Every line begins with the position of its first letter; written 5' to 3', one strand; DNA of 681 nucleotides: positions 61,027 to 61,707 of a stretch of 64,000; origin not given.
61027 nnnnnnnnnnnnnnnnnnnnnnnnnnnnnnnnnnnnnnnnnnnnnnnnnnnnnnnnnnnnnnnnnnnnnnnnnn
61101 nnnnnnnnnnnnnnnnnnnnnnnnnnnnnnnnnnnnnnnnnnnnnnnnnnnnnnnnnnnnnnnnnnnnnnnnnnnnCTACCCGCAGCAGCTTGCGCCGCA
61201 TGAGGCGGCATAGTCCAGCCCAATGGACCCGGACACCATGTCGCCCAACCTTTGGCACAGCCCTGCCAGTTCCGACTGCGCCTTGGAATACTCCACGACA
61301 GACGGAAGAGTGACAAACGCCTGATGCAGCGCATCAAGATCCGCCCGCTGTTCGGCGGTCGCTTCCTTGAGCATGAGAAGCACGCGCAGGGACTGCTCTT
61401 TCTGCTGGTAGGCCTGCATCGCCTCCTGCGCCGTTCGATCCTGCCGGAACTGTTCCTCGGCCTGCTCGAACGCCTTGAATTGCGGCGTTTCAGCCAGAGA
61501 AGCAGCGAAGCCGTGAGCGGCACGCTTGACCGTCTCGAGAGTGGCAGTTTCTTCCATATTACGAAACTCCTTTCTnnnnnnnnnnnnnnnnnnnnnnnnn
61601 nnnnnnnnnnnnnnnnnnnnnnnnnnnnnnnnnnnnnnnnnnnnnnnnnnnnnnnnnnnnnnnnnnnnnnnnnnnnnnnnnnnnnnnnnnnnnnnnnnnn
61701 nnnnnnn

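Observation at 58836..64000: A single tight operon fuses arsD-arsA to Cys-tailed YlbF-like/zinc-ribbon proteins and a minimal sufC-sufBD pair, with no arsenite pump downstream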

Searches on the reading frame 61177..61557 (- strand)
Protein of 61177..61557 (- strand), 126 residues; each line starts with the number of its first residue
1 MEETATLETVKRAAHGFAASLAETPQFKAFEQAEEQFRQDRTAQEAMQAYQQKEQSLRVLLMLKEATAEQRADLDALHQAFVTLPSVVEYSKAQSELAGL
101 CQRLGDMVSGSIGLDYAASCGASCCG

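Call 3: search_protein_families(library=pfam, proteins=[window:61177-61557:-], max_evalue=0.01)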
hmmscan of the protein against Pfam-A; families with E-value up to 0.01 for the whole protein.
window:61177-61557:- (126 aa): 1 family
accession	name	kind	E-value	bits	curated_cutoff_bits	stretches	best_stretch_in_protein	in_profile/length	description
PF06133.16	Com_YlbF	-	5.8e-15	56.1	23.9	1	12-112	3-104/105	Control of competence regulator ComK, YlbF/YmcA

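Call 4: search_protein_families(library=ncbifam, proteins=[window:61177-61557:-], max_evalue=0.01)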
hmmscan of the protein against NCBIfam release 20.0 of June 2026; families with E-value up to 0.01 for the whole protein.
window:61177-61557:- (126 aa): 1 family
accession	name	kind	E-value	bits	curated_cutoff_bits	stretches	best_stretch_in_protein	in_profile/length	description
NF041416.1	halo_CC_star_2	equivalog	3.7e-18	66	140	1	10-125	2-113/113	halo-CC-star protein HcsL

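Call 7: find_homologous_proteins(query=window:61177-61557:-, max_evalue=0.001)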
Query window:61177-61557:- (126 aa): 161 proteins with E <= 0.001 among 172 candidates; the best 120 are listed.
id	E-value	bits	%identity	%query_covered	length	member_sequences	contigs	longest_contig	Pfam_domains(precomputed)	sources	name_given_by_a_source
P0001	2.9e-69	248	96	100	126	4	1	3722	PF06133.17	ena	-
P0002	1.3e-62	227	89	100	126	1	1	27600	PF06133.17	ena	-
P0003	7.3e-62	224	87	100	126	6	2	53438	PF06133.17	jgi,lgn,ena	-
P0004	1.2e-61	223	88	100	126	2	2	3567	PF06133.17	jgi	jgi:cell fate (sporulation/competence/biofilm development) regulator YlbF (YheA/YmcA/DUF963 family)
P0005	1.8e-59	216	85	100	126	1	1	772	PF06133.17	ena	-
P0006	3.9e-46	174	66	98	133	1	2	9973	PF06133.17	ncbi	-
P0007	6.7e-45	170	63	100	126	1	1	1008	PF06133.17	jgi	jgi:cell fate (sporulation/competence/biofilm development) regulator YlbF (YheA/YmcA/DUF963 family)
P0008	2.5e-44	168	64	100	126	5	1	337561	PF06133.17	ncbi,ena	-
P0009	1.9e-43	165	63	100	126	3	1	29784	PF06133.17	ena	-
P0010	8.9e-43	163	66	98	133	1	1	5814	PF06133.17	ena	-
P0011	4.4e-42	160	65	98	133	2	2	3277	PF06133.17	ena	-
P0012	5.2e-42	160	65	98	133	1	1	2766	PF06133.17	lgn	-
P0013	6.1e-42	160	65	98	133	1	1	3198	PF06133.17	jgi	-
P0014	1.2e-41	159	67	98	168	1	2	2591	PF06133.17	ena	-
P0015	1.9e-41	158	66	98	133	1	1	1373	PF06133.17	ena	-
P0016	1.8e-40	155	66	98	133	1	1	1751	PF06133.17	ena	-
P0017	1.9e-40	155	63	98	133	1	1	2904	PF06133.17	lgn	-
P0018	3.3e-40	154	63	98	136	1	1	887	PF06133.17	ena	-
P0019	5.0e-40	154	65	98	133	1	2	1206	PF06133.17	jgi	jgi:cell fate (sporulation/competence/biofilm development) regulator YlbF (YheA/YmcA/DUF963 family)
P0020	5.8e-40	154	65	98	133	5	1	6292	PF06133.17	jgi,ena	-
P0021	1.1e-39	153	65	98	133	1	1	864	PF06133.17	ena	-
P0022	1.4e-39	152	63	98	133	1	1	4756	PF06133.17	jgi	jgi:cell fate (sporulation/competence/biofilm development) regulator YlbF (YheA/YmcA/DUF963 family)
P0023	1.8e-39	152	65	98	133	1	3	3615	PF06133.17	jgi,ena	jgi:cell fate (sporulation/competence/biofilm development) regulator YlbF (YheA/YmcA/DUF963 family)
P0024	1.8e-39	152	65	98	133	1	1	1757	PF06133.17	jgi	jgi:cell fate (sporulation/competence/biofilm development) regulator YlbF (YheA/YmcA/DUF963 family)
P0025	1.8e-39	152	65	98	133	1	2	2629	PF06133.17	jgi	-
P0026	2.1e-39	152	64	98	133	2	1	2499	PF06133.17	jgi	jgi:cell fate (sporulation/competence/biofilm development) regulator YlbF (YheA/YmcA/DUF963 family)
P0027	8.3e-39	150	63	83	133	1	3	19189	PF06133.17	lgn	-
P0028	8.5e-39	150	63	98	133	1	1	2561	PF06133.17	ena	-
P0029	8.8e-39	150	64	98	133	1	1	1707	PF06133.17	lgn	-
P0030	1.3e-38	149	65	98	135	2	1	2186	PF06133.17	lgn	-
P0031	2.1e-38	149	64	98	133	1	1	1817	PF06133.17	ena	-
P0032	2.7e-38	148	62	98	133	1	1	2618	PF06133.17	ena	-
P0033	2.9e-38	148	62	98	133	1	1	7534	PF06133.17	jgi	jgi:cell fate (sporulation/competence/biofilm development) regulator YlbF (YheA/YmcA/DUF963 family)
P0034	3.0e-38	148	62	97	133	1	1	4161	PF06133.17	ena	-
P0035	3.1e-38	148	63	98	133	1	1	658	PF06133.17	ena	-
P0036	4.0e-38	148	61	98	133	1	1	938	PF06133.17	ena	-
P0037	5.5e-38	147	60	83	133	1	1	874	PF06133.17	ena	-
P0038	5.7e-38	147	59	98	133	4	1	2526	PF06133.17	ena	-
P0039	7.0e-38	147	63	98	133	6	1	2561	PF06133.17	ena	-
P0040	1.2e-37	146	62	98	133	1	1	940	PF06133.17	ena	-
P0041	2.0e-37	145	62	98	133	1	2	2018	PF06133.17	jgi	-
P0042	2.6e-37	145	62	98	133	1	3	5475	PF06133.17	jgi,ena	jgi:cell fate (sporulation/competence/biofilm development) regulator YlbF (YheA/YmcA/DUF963 family)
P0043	2.9e-37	145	60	98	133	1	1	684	PF06133.17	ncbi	-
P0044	4.4e-37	144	58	98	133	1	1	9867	PF06133.17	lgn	-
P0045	5.6e-37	144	62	98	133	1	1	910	PF06133.17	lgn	-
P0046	6.7e-37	144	59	98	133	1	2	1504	PF06133.17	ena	-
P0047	1.5e-36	143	61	98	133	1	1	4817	PF06133.17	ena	-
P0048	4.1e-36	141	64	94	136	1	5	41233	PF06133.17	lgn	-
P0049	5.0e-36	141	62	98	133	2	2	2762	PF06133.17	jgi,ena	jgi:cell fate (sporulation/competence/biofilm development) regulator YlbF (YheA/YmcA/DUF963 family)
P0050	5.9e-36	141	58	90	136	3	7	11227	PF06133.17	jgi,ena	jgi:cell fate (sporulation/competence/biofilm development) regulator YlbF (YheA/YmcA/DUF963 family)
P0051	6.0e-36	141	60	98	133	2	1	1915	PF06133.17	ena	-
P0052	9.1e-36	140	57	98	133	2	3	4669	PF06133.17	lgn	-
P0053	1.1e-35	140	59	98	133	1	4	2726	PF06133.17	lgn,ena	-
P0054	2.6e-35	139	57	98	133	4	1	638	PF06133.17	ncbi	-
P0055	2.8e-35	139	56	98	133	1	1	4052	PF06133.17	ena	-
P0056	3.1e-35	138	58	98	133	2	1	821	PF06133.17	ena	-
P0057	6.6e-35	137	60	98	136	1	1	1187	PF06133.17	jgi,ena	-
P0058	1.3e-34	136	54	98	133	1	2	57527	PF06133.17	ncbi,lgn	ncbi:MAG: hypothetical protein Fur0018_08580 [Anaerolineales bacterium]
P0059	2.5e-34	136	60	83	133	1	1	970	PF06133.17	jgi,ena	-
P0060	4.9e-34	135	57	98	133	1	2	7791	PF06133.17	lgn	-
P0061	6.0e-34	134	58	98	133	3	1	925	PF06133.17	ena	-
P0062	6.8e-34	134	56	98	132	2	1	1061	PF06133.17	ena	-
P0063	1.6e-33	133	56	98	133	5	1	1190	PF06133.17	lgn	-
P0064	1.9e-33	133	56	98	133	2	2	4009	PF06133.17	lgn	-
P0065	3.6e-33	132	56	98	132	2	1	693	PF06133.17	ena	-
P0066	3.7e-33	132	56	98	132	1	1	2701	PF06133.17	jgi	jgi:cell fate (sporulation/competence/biofilm development) regulator YlbF (YheA/YmcA/DUF963 family)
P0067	1.2e-32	130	54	83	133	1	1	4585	PF06133.17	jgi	jgi:cell fate (sporulation/competence/biofilm development) regulator YlbF (YheA/YmcA/DUF963 family)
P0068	1.7e-32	130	56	98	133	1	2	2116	PF06133.17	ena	-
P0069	1.9e-32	129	55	98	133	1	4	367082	PF06133.17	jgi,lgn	jgi:cell fate (sporulation/competence/biofilm development) regulator YlbF (YheA/YmcA/DUF963 family)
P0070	2.3e-32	129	55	98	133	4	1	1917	PF06133.17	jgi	-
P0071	2.8e-32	129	52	98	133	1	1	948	PF06133.17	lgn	-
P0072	4.2e-32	128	53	98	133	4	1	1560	PF06133.17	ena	-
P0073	4.9e-32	128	52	98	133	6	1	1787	PF06133.17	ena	-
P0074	6.6e-32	128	53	97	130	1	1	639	PF06133.17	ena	-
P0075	9.3e-32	127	53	98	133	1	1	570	PF06133.17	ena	-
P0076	9.7e-32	127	53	98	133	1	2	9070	PF06133.17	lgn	-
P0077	1.5e-31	127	54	98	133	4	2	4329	PF06133.17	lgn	-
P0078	1.6e-31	127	54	83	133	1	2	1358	PF06133.17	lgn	-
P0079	2.1e-31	126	55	98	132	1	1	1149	PF06133.17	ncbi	-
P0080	2.2e-31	126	53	98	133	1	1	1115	PF06133.17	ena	-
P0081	2.5e-31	126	52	98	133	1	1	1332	PF06133.17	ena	-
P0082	2.7e-31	126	53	98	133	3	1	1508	PF06133.17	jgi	jgi:cell fate (sporulation/competence/biofilm development) regulator YlbF (YheA/YmcA/DUF963 family)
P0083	3.2e-31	126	52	98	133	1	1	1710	PF06133.17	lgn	-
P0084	4.6e-31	125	52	98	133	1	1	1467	PF06133.17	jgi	jgi:cell fate (sporulation/competence/biofilm development) regulator YlbF (YheA/YmcA/DUF963 family)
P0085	5.7e-31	125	54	98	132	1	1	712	PF06133.17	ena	-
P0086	6.4e-31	125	53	83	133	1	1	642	PF06133.17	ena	-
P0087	6.8e-31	124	52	98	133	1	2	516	PF06133.17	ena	-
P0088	7.5e-31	124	52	98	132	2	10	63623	PF06133.17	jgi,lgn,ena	-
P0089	8.5e-31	124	51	98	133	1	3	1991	PF06133.17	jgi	jgi:cell fate (sporulation/competence/biofilm development) regulator YlbF (YheA/YmcA/DUF963 family)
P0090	9.9e-31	124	52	83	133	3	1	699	PF06133.17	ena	-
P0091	1.1e-30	124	54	98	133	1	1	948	PF06133.17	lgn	-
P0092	1.7e-30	123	53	98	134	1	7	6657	PF06133.17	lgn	-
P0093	2.0e-30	123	55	83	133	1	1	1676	PF06133.17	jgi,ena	jgi:cell fate (sporulation/competence/biofilm development) regulator YlbF (YheA/YmcA/DUF963 family)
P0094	2.9e-30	122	52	98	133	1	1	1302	PF06133.17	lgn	-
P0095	3.0e-30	122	51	83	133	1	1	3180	PF06133.17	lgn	-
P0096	3.2e-30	122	54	98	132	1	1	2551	PF06133.17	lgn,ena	-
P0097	3.4e-30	122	52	83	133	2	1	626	PF06133.17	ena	-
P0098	4.1e-30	122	51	83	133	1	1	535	PF06133.17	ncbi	-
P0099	5.1e-30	122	52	98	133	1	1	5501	PF06133.17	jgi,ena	-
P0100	5.1e-30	122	52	98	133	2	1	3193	PF06133.17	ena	-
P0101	5.1e-30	122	53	83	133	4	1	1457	PF06133.17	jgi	jgi:cell fate (sporulation/competence/biofilm development) regulator YlbF (YheA/YmcA/DUF963 family)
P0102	5.4e-30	122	52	98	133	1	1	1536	PF06133.17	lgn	-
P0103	5.5e-30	122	51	83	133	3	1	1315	PF06133.17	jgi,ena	jgi:cell fate (sporulation/competence/biofilm development) regulator YlbF (YheA/YmcA/DUF963 family)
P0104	6.0e-30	121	50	98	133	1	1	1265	PF06133.17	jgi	-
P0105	6.7e-30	121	50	98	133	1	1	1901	PF06133.17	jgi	jgi:cell fate (sporulation/competence/biofilm development) regulator YlbF (YheA/YmcA/DUF963 family)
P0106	8.4e-30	121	50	83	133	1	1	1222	PF06133.17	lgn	-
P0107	8.4e-30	121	52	98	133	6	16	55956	PF06133.17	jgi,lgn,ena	jgi:cell fate (sporulation/competence/biofilm development) regulator YlbF (YheA/YmcA/DUF963 family)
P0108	9.8e-30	121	50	98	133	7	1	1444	PF06133.17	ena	-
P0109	1.0e-29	121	51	98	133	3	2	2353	PF06133.17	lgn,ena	-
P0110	1.0e-29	121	52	98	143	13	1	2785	PF06133.17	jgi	jgi:cell fate (sporulation/competence/biofilm development) regulator YlbF (YheA/YmcA/DUF963 family)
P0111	1.2e-29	120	48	98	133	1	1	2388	PF06133.17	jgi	jgi:cell fate (sporulation/competence/biofilm development) regulator YlbF (YheA/YmcA/DUF963 family)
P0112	1.3e-29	120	53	98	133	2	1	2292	PF06133.17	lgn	-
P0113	1.5e-29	120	52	98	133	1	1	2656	PF06133.17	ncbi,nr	ncbi:MAG: YlbF family regulator [Chloroflexi bacterium]|nr:YlbF family regulator [Chloroflexota bact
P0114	1.8e-29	120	52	98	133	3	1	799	PF06133.17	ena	-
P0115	2.1e-29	120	52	98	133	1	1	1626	PF06133.17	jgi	jgi:cell fate (sporulation/competence/biofilm development) regulator YlbF (YheA/YmcA/DUF963 family)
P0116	2.2e-29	120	53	98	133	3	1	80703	PF06133.17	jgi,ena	-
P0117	2.6e-29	119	52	98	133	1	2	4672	PF06133.17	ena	-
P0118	3.6e-29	119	49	83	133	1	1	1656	PF06133.17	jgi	jgi:cell fate (sporulation/competence/biofilm development) regulator YlbF (YheA/YmcA/DUF963 family)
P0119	3.9e-29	119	50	98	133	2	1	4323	PF06133.17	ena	-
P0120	5.3e-29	118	51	98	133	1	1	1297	PF06133.17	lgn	-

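Call 8: find_encoding_contigs(protein=P0008, flank=10000, max_places=2)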
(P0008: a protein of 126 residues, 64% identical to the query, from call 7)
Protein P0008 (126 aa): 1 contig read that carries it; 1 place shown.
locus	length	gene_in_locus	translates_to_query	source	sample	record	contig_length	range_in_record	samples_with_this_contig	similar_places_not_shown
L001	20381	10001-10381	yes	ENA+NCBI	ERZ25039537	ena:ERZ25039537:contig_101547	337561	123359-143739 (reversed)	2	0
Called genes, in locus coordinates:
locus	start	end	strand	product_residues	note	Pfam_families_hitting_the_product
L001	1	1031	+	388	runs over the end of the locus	PF01757:Acyl_transf_3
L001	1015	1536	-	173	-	PF12867:DinB_2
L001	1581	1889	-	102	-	PF11142:DUF2917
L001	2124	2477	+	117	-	-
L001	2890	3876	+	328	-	PF00248:Aldo_ket_red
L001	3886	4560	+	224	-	PF03446:NAD_binding_2 (weak), PF03807:F420_oxidored, PF10727:Rossmann-like (weak)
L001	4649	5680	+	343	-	PF06719:AraC_N, PF00165:HTH_AraC, PF12833:HTH_18 (weak)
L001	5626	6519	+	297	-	PF00578:AhpC-TSA, PF08534:Redoxin, PF00085:Thioredoxin (weak), PF13098:Thioredoxin_2, PF13905:Thioredoxin_8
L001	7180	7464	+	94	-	PF01022:HTH_5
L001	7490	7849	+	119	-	PF06953:ArsD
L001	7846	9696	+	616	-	PF00142:Fer4_NifH (faint), PF00448:SRP54 (faint), PF01656:CbiA (weak), PF02374:ArsA_ATPase, PF02562:PhoH (faint), PF13614:AAA_31, PF01656:CbiA (weak), PF02374:ArsA_ATPase, +4 more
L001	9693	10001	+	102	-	-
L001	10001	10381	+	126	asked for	PF06133:Com_YlbF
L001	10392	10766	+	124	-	PF06133:Com_YlbF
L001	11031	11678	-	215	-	PF02683:DsbD_TM (faint)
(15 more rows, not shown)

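Call 9: find_encoding_contigs(protein=P0058, flank=10000, max_places=2)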
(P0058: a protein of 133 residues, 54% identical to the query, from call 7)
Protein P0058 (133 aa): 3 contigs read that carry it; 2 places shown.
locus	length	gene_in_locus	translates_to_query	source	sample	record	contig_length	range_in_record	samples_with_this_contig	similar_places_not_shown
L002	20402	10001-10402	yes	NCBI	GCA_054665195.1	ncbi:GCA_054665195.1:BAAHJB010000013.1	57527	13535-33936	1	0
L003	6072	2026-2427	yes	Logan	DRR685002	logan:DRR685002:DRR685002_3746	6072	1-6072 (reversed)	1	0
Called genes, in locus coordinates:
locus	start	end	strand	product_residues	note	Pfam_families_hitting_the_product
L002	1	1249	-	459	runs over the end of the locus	PF03990:DUF348 (faint), PF07501:G5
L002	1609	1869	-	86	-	-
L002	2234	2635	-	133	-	PF07739:TipAS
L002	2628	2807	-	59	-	PF13411:MerR_1, PF00376:MerR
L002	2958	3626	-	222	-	PF01227:GTP_cyclohydroI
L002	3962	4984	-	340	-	-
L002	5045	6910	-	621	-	-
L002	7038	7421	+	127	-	PF12840:HTH_20 (weak), PF01022:HTH_5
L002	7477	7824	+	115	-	PF06953:ArsD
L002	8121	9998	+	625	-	PF00142:Fer4_NifH (faint), PF01656:CbiA (weak), PF02374:ArsA_ATPase, PF10609:ParA (faint), PF13614:AAA_31 (weak), PF20720:nSTAND3 (faint), PF01656:CbiA (weak), PF02374:ArsA_ATPase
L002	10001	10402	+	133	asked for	PF06133:Com_YlbF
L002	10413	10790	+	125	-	PF06133:Com_YlbF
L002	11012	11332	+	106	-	-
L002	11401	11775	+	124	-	PF01022:HTH_5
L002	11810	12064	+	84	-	PF13192:Thioredoxin_3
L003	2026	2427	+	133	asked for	PF06133:Com_YlbF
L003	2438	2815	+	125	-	PF06133:Com_YlbF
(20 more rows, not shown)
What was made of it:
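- Thioredoxin_3 genes are common in these islands (calls 8, 9).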

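Call 10: find_encoding_contigs(protein=P0069, flank=10000, max_places=2)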
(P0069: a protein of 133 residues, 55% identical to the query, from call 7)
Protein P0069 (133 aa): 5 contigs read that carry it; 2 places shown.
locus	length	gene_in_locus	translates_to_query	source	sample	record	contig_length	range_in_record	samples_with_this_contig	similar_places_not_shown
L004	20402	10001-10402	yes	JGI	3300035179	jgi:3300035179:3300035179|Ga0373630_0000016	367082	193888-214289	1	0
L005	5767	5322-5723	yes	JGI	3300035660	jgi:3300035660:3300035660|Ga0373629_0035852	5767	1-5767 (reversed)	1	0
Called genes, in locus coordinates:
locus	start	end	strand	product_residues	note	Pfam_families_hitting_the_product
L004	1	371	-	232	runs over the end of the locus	PF00005:ABC_tran, PF02463:SMC_N (weak), PF13304:AAA_21 (faint)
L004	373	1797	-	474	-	PF00364:Biotin_lipoyl (faint), PF25919:BSH_CusB (faint), PF25917:BSH_RND, PF25954:Beta-barrel_RND_2, PF25990:Beta-barrel_YknX, PF26002:Beta-barrel_AprE (weak), PF25989:YknX_C (weak)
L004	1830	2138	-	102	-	-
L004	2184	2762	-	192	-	-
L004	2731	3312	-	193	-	PF03773:ArsP_1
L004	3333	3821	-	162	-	PF03773:ArsP_1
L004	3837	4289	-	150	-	PF01047:MarR, PF12802:MarR_2, PF12840:HTH_20 (faint)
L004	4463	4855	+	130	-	PF12840:HTH_20 (weak), PF01022:HTH_5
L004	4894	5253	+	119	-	PF06953:ArsD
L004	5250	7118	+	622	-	PF00142:Fer4_NifH (faint), PF00448:SRP54 (faint), PF01656:CbiA, PF02374:ArsA_ATPase, PF02562:PhoH (faint), PF13614:AAA_31, PF01656:CbiA (weak), PF02374:ArsA_ATPase, +4 more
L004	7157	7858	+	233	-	PF02585:PIG-L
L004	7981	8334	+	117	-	PF01451:LMWPc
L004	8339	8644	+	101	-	-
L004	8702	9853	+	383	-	PF01758:SBF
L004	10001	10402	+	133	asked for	PF06133:Com_YlbF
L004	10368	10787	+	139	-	PF06133:Com_YlbF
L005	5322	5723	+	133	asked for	PF06133:Com_YlbF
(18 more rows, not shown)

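Call 11: find_encoding_contigs(protein=P0003, flank=10000, max_places=2)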
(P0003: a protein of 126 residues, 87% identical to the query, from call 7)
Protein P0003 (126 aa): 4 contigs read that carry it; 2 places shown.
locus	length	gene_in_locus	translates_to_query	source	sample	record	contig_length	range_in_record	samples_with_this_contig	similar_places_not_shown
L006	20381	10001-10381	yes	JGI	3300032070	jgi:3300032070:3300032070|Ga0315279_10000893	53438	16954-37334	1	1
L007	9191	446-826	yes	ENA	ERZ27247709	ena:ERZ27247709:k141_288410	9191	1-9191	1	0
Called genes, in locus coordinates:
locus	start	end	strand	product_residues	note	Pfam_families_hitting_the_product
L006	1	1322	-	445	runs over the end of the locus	PF12704:MacB_PCD, PF02687:FtsX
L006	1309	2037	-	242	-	PF00005:ABC_tran, PF02463:SMC_N (faint), PF13304:AAA_21 (faint)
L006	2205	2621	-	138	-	-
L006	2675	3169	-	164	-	-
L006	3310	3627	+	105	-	-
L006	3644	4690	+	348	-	PF00005:ABC_tran, PF13304:AAA_21, PF13732:DrrA1-3_C (faint)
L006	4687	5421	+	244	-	PF01061:ABC2_membrane, PF12698:ABC2_membrane_3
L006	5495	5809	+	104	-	-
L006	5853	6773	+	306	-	PF01545:Cation_efflux, PF16916:ZT_dimer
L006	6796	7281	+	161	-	PF01022:HTH_5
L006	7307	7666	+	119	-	PF06953:ArsD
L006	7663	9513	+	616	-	PF00142:Fer4_NifH (faint), PF00448:SRP54 (faint), PF01656:CbiA, PF02374:ArsA_ATPase, PF02562:PhoH (faint), PF13614:AAA_31, PF01656:CbiA (weak), PF02374:ArsA_ATPase, +2 more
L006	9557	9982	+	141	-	PF01451:LMWPc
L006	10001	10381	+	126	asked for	PF06133:Com_YlbF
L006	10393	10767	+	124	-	PF06133:Com_YlbF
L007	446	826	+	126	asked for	PF06133:Com_YlbF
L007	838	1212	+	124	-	PF06133:Com_YlbF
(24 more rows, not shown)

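Call 12: find_encoding_contigs(protein=P0002, flank=10000, max_places=2)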
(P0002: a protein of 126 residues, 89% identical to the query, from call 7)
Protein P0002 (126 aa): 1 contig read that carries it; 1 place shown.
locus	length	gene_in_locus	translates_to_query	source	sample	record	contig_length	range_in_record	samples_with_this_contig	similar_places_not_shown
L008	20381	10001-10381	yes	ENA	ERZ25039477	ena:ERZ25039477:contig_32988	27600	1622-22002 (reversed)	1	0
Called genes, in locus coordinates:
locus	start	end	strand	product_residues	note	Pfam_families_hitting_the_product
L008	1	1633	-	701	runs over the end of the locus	PF05378:Hydant_A_N, PF13941:MutL (faint), PF01968:Hydantoinase_A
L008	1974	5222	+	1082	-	PF00359:PTS_EIIA_2, PF00690:Cation_ATPase_N, PF00122:E1-E2_ATPase, PF13246:Cation_ATPase, PF00702:Hydrolase, PF00689:Cation_ATPase_C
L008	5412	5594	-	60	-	-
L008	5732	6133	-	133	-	PF14697:Fer4_21 (faint), PF00037:Fer4 (weak), PF12797:Fer4_2 (faint), PF12837:Fer4_6, PF13237:Fer4_10, PF12838:Fer4_7, PF13187:Fer4_9, PF00037:Fer4, +1 more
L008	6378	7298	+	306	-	PF01545:Cation_efflux, PF16916:ZT_dimer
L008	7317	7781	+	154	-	PF01022:HTH_5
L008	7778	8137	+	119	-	PF06953:ArsD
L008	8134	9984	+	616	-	PF00142:Fer4_NifH (faint), PF01656:CbiA, PF02374:ArsA_ATPase, PF02562:PhoH (faint), PF10609:ParA (faint), PF13614:AAA_31, PF01656:CbiA (weak), PF02374:ArsA_ATPase, +1 more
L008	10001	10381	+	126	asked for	PF06133:Com_YlbF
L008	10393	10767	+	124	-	PF06133:Com_YlbF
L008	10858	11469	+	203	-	PF00005:ABC_tran, PF13304:AAA_21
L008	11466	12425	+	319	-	PF01458:SUFBD_core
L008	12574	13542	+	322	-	PF00365:PFK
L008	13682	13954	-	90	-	-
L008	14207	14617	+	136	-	PF02566:OsmC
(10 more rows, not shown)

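Call 16: find_related_loci(query=A1, collection=genome_contigs, flank=10000)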
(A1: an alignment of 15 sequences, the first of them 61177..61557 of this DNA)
Query A1 (126 aa) in genome_contigs; peptide patterns used: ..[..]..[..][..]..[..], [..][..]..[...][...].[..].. (x = any residue, [..] = any of these).
103 stretches matched a pattern; 26 encode a relative of the query (tblastn E <= 1e-3); 26 distinct loci.
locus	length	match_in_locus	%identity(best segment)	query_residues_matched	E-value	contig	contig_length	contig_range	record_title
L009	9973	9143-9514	66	3-126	2e-53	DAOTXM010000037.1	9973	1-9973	MAG TPA_asm: Anaerolineales bacterium isolate H21_254 k133_34613, whole genome shotgun sequence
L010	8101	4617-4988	61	3-126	2e-48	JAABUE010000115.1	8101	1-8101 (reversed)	MAG: Anaerolineales bacterium isolate S25.Bin185 Scaffold_114, whole genome shotgun sequence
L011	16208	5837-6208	62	3-126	2e-47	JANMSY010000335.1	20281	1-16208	MAG: Anaerolineales bacterium isolate SOY_29_metabat_307 SOY_29_k141_750822, whole genome shotgun sequence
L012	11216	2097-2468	59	3-126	9e-46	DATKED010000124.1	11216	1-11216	MAG TPA_asm: Anaerolineales bacterium isolate SMAG_U14490 k141_352455, whole genome shotgun sequence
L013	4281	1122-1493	60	3-126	9e-44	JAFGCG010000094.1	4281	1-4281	MAG: Anaerolineales bacterium isolate Zod_Metabat.109 k87_6761604, whole genome shotgun sequence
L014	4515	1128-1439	63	23-126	2e-40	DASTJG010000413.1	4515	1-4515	MAG TPA_asm: Anaerolineales bacterium isolate SMAG_U1430 k141_1088519, whole genome shotgun sequence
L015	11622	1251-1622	57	3-126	2e-40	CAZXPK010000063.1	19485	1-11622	MAG TPA_asm: uncultured Anaerolineaceae bacterium isolate binchicken_co33_109 genome assembly, contig: NODE_2950_length_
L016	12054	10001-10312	58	23-126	7e-39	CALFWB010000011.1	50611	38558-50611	MAG: uncultured Anaerolineales bacterium isolate H1_Bin_METABAT__117_1_1 genome assembly, contig: c_000000008328, whole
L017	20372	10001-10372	58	3-126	6e-39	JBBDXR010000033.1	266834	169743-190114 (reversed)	MAG: Anaerolineales bacterium isolate LejiaD_59_59 Lejia_D_66_length_266834_cov_37, whole genome shotgun sequence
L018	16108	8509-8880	57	3-126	8e-38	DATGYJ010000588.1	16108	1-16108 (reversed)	MAG TPA_asm: Anaerolineales bacterium isolate SMAG_U10632 k141_350537, whole genome shotgun sequence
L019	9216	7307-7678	59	3-126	2e-37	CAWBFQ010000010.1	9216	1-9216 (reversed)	MAG: uncultured Chloroflexia bacterium isolate MFD04716.bin.2.296 genome assembly, contig: contig_69429, whole genome sh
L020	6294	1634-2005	58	3-126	1e-37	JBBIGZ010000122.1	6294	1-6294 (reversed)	MAG: Chloroflexota bacterium isolate ETS170220_bin_102 NODE_11013_length_6294_cov_8.12032, whole genome shotgun sequence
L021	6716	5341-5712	59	3-126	2e-37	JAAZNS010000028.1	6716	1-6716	MAG: Chloroflexota bacterium isolate AS27yjCOA_192 11355_AS27, whole genome shotgun sequence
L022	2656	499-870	52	3-126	6e-37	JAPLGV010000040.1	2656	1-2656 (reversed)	MAG: Chloroflexota bacterium isolate LacPavin_0419_WC90_MAG_56_8 LacPavin_0419_WC90_scaffold_690843, whole genome shotgu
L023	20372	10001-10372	52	3-126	6e-36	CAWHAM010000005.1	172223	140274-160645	MAG: uncultured Chloroflexia bacterium isolate MFD04408.bin.1.215 genome assembly, contig: contig_33552, whole genome sh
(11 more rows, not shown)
